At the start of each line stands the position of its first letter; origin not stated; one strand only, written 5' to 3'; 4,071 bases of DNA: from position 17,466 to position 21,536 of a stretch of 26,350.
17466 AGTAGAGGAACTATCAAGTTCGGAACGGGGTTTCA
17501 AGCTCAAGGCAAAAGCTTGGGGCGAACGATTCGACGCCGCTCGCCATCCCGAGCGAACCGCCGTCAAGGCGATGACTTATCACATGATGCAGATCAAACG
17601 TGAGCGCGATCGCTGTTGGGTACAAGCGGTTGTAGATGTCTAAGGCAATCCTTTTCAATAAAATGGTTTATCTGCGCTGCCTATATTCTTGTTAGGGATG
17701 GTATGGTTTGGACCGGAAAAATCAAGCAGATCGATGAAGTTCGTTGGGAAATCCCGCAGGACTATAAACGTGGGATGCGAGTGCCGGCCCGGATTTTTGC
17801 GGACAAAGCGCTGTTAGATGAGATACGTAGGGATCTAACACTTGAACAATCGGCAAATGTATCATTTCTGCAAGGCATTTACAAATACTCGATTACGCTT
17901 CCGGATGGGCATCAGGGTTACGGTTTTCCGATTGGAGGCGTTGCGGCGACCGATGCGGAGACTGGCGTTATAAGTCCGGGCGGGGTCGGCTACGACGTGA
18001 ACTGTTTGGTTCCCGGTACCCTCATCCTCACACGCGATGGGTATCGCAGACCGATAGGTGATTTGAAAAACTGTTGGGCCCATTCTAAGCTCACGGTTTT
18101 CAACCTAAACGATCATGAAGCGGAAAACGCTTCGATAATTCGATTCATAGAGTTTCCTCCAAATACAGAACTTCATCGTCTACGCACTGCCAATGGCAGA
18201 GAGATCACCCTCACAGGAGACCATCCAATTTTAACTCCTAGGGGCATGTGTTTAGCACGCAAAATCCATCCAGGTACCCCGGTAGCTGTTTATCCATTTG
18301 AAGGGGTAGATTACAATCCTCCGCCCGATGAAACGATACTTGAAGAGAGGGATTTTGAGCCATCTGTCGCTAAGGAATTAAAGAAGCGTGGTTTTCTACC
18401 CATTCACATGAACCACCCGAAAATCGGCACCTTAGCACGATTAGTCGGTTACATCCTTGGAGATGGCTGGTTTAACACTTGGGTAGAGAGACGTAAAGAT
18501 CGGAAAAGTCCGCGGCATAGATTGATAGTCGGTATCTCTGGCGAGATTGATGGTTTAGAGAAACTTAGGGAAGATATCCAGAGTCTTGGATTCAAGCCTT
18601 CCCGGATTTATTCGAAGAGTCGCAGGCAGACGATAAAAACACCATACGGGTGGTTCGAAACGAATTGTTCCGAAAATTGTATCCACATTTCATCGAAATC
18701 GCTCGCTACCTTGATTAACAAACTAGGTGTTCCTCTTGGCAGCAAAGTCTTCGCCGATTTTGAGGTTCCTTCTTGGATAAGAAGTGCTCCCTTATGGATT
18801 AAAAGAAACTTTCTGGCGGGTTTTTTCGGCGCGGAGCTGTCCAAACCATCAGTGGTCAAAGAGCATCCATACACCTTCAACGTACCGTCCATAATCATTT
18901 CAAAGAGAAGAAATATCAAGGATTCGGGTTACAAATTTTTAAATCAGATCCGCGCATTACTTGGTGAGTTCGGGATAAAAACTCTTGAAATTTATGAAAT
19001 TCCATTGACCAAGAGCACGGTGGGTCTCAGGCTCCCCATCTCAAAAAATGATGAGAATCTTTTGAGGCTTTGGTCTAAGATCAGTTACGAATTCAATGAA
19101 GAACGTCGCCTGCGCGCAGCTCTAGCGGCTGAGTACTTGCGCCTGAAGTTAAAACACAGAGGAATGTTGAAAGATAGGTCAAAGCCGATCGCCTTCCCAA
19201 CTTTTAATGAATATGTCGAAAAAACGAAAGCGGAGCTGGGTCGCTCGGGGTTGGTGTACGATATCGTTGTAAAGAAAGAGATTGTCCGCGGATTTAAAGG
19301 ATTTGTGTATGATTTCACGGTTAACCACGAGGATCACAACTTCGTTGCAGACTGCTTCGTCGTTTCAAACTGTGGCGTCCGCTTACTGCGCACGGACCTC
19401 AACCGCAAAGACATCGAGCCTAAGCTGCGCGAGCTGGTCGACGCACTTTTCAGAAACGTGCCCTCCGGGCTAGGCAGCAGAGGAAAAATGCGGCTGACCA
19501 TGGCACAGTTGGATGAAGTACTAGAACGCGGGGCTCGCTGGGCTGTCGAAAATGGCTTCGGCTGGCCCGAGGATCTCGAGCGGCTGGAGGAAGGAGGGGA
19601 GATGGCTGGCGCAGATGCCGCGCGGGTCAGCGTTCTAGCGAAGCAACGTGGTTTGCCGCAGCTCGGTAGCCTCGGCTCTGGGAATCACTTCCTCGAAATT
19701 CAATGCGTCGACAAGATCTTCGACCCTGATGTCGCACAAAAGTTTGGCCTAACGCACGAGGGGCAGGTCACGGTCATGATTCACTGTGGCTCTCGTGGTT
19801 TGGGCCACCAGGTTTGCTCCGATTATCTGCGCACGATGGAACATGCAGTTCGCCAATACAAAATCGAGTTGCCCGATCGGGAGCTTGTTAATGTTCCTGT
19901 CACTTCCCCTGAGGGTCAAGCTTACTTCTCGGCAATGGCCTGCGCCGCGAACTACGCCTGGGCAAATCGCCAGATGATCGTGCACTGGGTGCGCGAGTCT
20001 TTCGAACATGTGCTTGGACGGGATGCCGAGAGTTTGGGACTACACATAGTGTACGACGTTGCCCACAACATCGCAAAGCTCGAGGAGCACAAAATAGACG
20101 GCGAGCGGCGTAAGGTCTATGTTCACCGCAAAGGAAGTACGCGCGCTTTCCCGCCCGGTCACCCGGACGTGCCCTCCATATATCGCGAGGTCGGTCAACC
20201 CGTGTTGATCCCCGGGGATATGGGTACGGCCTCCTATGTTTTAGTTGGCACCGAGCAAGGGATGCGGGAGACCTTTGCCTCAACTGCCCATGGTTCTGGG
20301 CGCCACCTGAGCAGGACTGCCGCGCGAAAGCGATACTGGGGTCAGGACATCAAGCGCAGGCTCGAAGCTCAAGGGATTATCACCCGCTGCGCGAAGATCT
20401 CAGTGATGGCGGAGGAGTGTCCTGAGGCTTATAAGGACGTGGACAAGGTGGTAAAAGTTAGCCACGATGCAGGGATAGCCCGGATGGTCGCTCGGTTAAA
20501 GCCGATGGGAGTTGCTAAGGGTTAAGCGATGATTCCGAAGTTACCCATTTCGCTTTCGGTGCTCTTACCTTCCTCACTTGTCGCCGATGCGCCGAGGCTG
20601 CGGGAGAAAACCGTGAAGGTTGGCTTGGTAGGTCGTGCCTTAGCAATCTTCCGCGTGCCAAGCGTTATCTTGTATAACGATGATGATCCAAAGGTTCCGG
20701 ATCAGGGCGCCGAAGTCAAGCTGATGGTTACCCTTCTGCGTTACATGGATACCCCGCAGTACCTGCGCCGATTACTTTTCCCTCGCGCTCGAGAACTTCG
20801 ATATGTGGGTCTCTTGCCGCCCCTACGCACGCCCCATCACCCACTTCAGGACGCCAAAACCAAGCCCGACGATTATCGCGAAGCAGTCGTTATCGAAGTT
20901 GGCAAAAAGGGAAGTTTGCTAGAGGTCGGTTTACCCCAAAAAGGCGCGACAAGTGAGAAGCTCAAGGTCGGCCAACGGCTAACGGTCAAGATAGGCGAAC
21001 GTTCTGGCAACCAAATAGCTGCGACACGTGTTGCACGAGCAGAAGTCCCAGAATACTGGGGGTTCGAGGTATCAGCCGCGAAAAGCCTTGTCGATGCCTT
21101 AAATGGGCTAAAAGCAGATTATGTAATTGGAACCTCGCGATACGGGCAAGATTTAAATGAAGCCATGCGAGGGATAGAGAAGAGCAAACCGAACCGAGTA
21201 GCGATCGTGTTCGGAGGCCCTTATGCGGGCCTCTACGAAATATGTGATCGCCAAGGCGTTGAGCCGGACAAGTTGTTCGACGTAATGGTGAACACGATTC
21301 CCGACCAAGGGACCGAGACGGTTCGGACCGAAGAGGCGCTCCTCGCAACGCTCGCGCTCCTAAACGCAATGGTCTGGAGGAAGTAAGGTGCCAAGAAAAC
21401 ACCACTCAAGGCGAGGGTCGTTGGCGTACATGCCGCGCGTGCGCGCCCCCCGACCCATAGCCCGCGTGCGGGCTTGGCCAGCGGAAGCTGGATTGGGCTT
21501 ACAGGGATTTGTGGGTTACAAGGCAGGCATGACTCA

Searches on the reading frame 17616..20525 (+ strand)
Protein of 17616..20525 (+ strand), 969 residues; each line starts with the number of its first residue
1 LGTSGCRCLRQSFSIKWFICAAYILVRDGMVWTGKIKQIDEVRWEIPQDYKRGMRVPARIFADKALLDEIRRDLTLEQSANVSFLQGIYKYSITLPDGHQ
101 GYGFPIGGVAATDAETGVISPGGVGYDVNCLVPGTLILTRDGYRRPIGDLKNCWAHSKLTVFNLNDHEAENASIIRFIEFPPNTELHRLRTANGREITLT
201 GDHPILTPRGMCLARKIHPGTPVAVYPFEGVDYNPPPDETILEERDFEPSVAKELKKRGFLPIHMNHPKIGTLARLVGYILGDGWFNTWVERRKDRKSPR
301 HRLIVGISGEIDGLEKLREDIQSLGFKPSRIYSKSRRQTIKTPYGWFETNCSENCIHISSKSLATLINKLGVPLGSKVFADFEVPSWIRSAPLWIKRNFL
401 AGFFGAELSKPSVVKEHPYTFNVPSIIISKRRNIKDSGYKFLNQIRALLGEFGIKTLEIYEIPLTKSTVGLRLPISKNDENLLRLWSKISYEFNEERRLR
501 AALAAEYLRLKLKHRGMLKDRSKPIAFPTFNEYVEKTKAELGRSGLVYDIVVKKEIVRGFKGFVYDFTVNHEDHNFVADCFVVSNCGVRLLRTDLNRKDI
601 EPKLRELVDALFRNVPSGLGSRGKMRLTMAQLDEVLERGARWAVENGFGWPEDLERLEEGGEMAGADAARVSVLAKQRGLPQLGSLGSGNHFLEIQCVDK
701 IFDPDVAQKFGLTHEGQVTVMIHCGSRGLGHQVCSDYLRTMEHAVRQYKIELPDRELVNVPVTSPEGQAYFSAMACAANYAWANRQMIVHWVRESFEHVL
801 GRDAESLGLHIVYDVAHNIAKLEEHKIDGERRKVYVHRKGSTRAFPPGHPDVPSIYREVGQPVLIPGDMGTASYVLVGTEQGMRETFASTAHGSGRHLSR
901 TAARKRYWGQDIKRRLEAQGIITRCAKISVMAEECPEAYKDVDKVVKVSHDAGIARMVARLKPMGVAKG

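Call 53: search_protein_families(library=pfam, proteins=[window:17616-20525:+])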
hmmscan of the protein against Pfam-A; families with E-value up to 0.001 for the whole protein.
window:17616-20525:+ (969 aa): 2 families
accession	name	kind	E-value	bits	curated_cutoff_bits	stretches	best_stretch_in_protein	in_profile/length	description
PF01139.22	RtcB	-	1.7e-173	578.2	27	2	573-969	49-426/426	tRNA-splicing ligase RtcB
PF14890.11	Intein_splicing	-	9.9e-11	42.1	35.8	1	137-585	2-155/155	Intein splicing domain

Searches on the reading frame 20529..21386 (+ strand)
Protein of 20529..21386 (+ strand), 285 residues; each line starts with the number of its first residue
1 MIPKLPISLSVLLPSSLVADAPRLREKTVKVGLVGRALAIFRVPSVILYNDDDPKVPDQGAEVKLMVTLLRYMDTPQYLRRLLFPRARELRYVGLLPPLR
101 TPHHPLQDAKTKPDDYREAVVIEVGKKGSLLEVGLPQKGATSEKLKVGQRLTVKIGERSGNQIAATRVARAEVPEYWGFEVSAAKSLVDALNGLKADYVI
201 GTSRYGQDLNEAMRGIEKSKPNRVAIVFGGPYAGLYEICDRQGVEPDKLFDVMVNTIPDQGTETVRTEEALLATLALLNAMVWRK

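Call 53: search_protein_families(library=pfam, proteins=[window:20529-21386:+])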
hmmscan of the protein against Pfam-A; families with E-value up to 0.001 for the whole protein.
window:20529-21386:+ (285 aa): 1 family
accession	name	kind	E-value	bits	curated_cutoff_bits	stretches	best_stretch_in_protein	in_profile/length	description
PF02598.22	Methyltrn_RNA_3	-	2.3e-64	218.2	27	1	9-278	2-302/302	Putative RNA methyltransferase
